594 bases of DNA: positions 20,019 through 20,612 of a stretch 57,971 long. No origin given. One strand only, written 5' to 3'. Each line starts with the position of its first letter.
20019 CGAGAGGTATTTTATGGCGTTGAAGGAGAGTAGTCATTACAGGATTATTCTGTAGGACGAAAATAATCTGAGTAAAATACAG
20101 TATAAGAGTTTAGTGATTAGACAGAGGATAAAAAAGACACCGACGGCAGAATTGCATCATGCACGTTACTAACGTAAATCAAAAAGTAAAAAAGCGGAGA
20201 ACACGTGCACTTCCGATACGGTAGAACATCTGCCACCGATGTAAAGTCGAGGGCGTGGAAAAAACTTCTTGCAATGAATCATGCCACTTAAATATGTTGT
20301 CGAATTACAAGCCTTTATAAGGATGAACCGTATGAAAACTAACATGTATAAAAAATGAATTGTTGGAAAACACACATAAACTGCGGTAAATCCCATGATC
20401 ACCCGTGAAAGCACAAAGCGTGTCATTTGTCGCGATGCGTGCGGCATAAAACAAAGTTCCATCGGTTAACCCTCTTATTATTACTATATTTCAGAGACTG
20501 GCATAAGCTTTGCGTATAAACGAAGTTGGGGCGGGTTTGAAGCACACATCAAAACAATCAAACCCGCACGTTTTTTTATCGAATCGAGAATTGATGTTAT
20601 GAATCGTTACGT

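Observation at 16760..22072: Low-GC accessory island: octahaem cytochrome c, small membrane ORF, parvulin PPIase and Cys-tailed XRE regulator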

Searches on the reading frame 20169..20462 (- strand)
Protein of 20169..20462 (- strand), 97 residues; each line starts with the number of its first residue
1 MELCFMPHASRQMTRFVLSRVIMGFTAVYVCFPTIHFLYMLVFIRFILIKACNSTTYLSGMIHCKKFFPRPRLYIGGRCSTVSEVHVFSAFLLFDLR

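Call 3: search_protein_families(library=pfam, proteins=[window:20169-20462:-], max_evalue=0.01)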
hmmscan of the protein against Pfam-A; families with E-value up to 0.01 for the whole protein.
window:20169-20462:- (97 aa): 0 families

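Call 4: search_protein_families(library=ncbifam, proteins=[window:20169-20462:-], max_evalue=0.01)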
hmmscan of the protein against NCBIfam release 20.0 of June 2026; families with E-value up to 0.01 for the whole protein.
window:20169-20462:- (97 aa): 0 families

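Call 100: search_protein_representatives(protein=window:20169-20462:-)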
Query: 97 residues. Proteins with E-value up to 0.001 (for the whole library): 2; up to 1e-10: 0; up to 1e-30: 0. The best 2 are listed.
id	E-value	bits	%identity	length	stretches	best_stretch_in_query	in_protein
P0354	1.7e-10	57.3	27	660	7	58-94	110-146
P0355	5.9e-04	36.4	28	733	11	10-72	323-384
